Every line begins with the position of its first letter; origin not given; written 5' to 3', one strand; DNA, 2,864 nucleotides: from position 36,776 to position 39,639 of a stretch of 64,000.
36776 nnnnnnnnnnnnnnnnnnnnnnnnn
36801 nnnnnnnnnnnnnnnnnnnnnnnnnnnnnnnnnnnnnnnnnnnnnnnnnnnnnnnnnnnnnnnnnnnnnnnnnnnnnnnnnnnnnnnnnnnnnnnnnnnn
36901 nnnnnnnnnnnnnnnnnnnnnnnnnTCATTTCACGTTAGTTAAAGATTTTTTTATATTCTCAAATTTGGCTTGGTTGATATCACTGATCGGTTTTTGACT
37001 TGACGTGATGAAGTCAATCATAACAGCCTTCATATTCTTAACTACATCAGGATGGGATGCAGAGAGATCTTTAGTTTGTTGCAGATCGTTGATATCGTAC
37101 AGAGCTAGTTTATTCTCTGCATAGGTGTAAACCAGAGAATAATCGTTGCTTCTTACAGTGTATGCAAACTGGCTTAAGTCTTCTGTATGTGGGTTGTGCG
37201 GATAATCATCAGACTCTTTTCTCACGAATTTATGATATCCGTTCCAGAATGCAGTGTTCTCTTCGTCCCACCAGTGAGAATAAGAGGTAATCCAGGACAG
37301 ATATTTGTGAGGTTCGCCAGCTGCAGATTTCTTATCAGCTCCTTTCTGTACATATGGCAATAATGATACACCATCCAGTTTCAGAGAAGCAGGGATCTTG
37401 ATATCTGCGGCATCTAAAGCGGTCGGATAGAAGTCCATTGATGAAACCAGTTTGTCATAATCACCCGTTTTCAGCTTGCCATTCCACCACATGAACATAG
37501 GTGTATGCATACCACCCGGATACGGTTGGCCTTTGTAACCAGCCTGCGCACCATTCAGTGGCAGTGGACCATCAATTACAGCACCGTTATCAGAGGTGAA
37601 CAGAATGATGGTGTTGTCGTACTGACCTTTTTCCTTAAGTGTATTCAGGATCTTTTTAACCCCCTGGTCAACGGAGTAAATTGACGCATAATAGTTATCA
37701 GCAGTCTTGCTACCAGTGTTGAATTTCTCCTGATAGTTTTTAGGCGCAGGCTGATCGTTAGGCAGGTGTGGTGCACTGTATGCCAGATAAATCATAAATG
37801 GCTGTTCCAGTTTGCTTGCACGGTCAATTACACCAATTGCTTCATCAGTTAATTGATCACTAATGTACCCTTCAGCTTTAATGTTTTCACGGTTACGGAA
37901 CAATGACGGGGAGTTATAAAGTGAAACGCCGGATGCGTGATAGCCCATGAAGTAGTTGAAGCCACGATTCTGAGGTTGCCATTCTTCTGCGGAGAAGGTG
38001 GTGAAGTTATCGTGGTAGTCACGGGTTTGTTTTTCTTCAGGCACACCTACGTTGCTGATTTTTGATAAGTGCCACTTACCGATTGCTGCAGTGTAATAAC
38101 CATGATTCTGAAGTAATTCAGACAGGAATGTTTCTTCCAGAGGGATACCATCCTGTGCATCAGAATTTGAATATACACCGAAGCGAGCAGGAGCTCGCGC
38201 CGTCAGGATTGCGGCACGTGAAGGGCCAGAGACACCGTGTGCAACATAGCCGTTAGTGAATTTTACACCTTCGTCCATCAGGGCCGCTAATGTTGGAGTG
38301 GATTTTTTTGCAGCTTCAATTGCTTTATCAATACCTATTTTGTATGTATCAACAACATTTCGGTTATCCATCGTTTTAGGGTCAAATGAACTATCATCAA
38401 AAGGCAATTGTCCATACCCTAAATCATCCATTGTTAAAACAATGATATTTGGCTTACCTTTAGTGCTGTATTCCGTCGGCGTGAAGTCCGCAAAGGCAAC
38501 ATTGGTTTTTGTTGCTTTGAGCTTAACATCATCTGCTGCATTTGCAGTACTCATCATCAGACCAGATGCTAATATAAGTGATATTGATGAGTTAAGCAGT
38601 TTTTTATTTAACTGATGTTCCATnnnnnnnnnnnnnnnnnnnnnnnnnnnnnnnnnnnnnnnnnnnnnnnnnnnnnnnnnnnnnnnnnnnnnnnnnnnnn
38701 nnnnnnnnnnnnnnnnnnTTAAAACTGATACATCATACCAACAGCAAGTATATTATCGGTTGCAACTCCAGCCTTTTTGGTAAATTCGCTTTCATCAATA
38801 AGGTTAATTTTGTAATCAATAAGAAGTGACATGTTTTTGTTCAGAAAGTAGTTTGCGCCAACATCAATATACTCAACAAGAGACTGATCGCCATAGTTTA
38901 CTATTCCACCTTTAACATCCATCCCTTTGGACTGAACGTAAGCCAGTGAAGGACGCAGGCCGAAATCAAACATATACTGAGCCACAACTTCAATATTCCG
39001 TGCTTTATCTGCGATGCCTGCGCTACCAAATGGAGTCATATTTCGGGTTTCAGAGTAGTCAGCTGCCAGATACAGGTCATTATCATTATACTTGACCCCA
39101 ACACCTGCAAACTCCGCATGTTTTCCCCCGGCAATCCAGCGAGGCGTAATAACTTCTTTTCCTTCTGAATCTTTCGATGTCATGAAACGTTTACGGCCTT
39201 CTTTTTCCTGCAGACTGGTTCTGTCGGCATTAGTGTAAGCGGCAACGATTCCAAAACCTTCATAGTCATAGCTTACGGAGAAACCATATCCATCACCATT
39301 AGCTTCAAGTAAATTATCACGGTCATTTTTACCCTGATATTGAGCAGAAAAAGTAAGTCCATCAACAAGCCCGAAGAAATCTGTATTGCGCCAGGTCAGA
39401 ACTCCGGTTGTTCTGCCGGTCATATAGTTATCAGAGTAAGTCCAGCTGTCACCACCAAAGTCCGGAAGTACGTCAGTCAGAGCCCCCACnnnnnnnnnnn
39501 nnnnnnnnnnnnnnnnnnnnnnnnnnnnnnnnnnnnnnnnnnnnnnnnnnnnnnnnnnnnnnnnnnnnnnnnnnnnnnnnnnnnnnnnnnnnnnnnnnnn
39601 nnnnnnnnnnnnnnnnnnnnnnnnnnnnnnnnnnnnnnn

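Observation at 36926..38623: Ser-type sulfatase without a linked maturase gene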

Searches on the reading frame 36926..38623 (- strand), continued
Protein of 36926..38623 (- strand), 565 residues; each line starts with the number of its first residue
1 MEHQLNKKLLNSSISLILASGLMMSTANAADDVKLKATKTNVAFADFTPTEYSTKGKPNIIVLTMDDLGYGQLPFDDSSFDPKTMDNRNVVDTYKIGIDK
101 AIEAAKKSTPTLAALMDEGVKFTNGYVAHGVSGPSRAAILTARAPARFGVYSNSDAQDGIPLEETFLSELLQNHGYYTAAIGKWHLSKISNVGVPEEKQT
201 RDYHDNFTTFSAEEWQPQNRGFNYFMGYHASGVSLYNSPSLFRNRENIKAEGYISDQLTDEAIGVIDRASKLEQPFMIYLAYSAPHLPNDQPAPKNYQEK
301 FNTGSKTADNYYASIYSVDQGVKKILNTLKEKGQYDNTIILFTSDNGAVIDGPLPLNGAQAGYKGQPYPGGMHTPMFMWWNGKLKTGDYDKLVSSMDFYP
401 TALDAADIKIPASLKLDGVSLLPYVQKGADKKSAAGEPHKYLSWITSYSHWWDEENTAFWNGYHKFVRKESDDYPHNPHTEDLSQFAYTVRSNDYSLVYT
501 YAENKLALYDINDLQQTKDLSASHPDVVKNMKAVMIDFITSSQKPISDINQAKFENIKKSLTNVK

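Call 45: find_related_loci(query=window:36926-38623:-, collection=genome_contigs, flank=7000)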
Query window:36926-38623:- (565 aa) in genome_contigs; peptide patterns used: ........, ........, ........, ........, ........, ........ (x = any residue, [..] = any of these).
26 stretches matched a pattern; 1 encode a relative of the query (tblastn E <= 1e-3); 1 distinct loci.
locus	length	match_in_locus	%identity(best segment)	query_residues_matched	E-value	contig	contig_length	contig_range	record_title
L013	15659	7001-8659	74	1-561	0e+0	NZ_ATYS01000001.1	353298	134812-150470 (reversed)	Budvicia aquatica DSM 5075 = ATCC 35567 strain DSM 5075 YWEDRAFT_scaffold_0.1_C, whole genome shotgun sequence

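Call 47: find_encoding_contigs(protein=P0071, flank=7000, max_places=2)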
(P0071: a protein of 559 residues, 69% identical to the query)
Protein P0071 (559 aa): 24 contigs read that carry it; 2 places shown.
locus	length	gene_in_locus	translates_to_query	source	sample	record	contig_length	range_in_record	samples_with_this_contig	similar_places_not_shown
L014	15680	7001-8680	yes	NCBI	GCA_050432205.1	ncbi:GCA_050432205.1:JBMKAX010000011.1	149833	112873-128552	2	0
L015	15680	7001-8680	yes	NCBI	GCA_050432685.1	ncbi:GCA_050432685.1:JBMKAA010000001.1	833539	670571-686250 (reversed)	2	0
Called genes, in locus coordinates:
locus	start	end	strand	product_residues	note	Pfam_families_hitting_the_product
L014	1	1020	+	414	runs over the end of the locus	-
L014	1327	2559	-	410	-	PF01527:HTH_Tnp_1, PF13384:HTH_23 (faint), PF13276:HTH_21, PF00665:rve, PF13683:rve_3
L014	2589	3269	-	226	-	PF13737:DDE_Tnp_1_5, PF01609:DDE_Tnp_1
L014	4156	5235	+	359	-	PF00267:Porin_1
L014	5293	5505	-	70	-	-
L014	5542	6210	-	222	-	PF13737:DDE_Tnp_1_5, PF01609:DDE_Tnp_1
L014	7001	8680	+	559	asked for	PF00884:Sulfatase, PF16347:SGSH_C (weak)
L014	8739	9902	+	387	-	PF04055:Radical_SAM, PF13186:SPASM (faint)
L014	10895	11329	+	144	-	PF00486:Trans_reg_C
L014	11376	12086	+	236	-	PF00563:EAL (faint)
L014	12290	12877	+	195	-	PF00419:Fimbrial, PF16970:FimA (weak)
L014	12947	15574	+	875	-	PF13954:PapC_N, PF00577:Usher, PF13953:PapC_C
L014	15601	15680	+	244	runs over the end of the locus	PF00345:PapD_N, PF02753:PapD_C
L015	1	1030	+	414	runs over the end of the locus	-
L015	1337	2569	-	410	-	PF01527:HTH_Tnp_1, PF13384:HTH_23 (faint), PF13276:HTH_21, PF00665:rve, PF13683:rve_3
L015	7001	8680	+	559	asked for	PF00884:Sulfatase, PF16347:SGSH_C (weak)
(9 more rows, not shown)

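Call 48: find_encoding_contigs(protein=P0103, flank=7000, max_places=2)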
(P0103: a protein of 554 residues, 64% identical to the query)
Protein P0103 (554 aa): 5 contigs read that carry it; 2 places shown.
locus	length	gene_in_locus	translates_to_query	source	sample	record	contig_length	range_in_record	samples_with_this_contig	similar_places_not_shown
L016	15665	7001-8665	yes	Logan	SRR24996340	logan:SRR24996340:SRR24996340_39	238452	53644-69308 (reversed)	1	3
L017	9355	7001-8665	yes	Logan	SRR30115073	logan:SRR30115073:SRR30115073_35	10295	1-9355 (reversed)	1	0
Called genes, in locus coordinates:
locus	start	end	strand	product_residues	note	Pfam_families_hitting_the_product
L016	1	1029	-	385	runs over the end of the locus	PF22643:NagA_N, PF01979:Amidohydro_1, PF07969:Amidohydro_3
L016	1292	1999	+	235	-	PF04131:NanE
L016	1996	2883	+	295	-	PF00480:ROK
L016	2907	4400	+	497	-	PF00474:SSF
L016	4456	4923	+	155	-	PF04074:DUF386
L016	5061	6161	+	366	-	PF13609:Porin_4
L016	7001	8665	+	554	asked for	PF00884:Sulfatase, PF01663:Phosphodiest, PF16347:SGSH_C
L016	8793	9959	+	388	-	PF04055:Radical_SAM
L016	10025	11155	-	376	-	PF00480:ROK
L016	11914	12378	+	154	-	PF01609:DDE_Tnp_1, PF13612:DDE_Tnp_1_3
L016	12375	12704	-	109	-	PF13683:rve_3 (weak)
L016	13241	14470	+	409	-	PF00672:HAMP (weak), PF00015:MCPsignal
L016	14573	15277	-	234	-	PF01048:PNP_UDP_1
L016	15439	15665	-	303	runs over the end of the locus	PF00126:HTH_1, PF03466:LysR_substrate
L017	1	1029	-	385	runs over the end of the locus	PF22643:NagA_N, PF01979:Amidohydro_1, PF07969:Amidohydro_3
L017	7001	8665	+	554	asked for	PF00884:Sulfatase, PF01663:Phosphodiest, PF16347:SGSH_C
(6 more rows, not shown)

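Call 49: find_encoding_contigs(protein=P0094, flank=7000, max_places=2)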
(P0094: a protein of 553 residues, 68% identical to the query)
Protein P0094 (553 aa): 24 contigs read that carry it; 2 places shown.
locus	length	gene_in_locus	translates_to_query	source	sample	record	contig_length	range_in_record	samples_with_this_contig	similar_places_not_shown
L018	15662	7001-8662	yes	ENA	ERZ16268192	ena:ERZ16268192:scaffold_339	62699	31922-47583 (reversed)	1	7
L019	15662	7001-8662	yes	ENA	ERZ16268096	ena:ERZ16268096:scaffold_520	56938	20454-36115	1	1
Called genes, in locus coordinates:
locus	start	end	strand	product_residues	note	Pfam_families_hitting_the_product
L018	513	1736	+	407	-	-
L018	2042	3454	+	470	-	PF03600:CitMHS (weak)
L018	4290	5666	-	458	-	PF00209:SNF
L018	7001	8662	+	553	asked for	PF00884:Sulfatase, PF01663:Phosphodiest, PF16347:SGSH_C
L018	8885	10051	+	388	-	PF04055:Radical_SAM, PF13353:Fer4_12 (weak)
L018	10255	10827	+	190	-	-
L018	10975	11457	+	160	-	PF00293:NUDIX, PF14815:NUDIX_4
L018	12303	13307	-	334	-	PF14057:GGGtGRT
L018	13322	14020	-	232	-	-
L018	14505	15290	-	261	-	PF00290:Trp_syntA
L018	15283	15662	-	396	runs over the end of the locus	PF00291:PALP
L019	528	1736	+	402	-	-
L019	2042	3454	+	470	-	PF03600:CitMHS (weak)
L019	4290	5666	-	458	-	PF00209:SNF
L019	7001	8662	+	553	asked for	PF00884:Sulfatase, PF01663:Phosphodiest, PF16347:SGSH_C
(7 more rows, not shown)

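Call 56: search_protein_families(library=ncbifam, proteins=[L013:8733-9890:+], max_evalue=0.00001)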
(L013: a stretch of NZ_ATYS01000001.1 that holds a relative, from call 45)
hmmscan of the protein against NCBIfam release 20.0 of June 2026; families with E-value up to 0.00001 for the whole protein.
L013:8733-9890:+ (386 aa): 62 families (the best 25 are shown)
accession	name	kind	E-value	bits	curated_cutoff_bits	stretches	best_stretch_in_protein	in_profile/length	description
TIGR03942.1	sulfatase_rSAM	equivalog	1.5e-150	501.3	349.45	1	2-363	1-362/363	anaerobic sulfatase maturase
NF010308.0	PRK13745.1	equivalog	8.4e-111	370.8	484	1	1-379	13-406/412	anaerobic sulfatase-maturation protein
NF010321.0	PRK13758.1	equivalog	6.7e-83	278.9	441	1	4-358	7-362/370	anaerobic sulfatase-maturase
NF041298.1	rSAM_mat_DynA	equivalog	1.8e-64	218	450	1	6-352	6-347/356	dynobactin maturation radical SAM/SPASM protein DynA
NF041300.1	rSAM_mat_DarW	exception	4.8e-48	164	650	1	11-361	50-401/415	radical SAM/SPASM peptide maturase DarW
NF038005.1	rSAM_mat_DarE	equivalog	3.8e-45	154.4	650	1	11-334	83-407/432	darobactin maturation radical SAM/SPASM protein DarE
NF041707.1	rSAM_YhhB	equivalog_domain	4.7e-45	154.1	445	1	11-357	11-364/369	cyclophane-forming radical SAM/SPASM peptide maturase YhhB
TIGR04261.1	rSAM_GlyRichRpt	subfamily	1.3e-41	142.9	310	1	6-329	2-329/363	cyclophane-forming radical SAM/SPASM peptide maturase GrrM/OscB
TIGR04269.1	SAM_SPASM_FxsB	subfamily_domain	5.6e-38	130.9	370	1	11-350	11-357/363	FxsB family cyclophane-forming radical SAM/SPASM peptide maturase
NF041718.1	rSAM_phane_AMC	equivalog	9e-38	130.2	425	1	4-185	9-185/362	cyclophane-forming radical SAM peptide maturase AmcB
NF047865.1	rSAM_PapB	equivalog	1.1e-37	130.1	340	1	11-329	12-318/330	PapB family radical SAM/SPASM ranthipeptide maturase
TIGR04083.1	rSAM_pep_methan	hypoth_equivalog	2.3e-35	122.2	300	1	6-362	5-347/376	TIGR04083 family peptide-modifying radical SAM enzyme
TIGR04064.1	rSAM_nif11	equivalog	2.4e-32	112.3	518.7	1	11-332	87-405/459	nif11-like peptide radical SAM maturase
TIGR04163.1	rSAM_cobopep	equivalog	1.3e-28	99.9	375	1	7-349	70-410/428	peptide-modifying radical SAM enzyme CbpB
TIGR04068.1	rSAM_ocin_clost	equivalog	2.5e-28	99.2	500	1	11-354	93-449/462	Cys-rich peptide radical SAM maturase CcpM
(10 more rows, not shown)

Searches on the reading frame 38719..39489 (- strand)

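Call 3: search_protein_families(library=pfam, proteins=[window:38719-39489:-], max_evalue=0.01)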
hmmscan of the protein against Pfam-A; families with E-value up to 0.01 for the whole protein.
window:38719-39489:- (256 aa): 3 families
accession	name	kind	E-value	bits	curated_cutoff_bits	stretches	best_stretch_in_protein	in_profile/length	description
PF00267.27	Porin_1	-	2.1e-84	284.3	23.7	1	2-256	97-337/337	Gram-negative porin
PF13609.12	Porin_4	-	9.9e-10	39.1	27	1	24-226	139-302/310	Gram-negative porin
PF11854.14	MtrB_PioB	-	0.0046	16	23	1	78-249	483-610/635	Putative outer membrane beta-barrel porin, MtrB/PioB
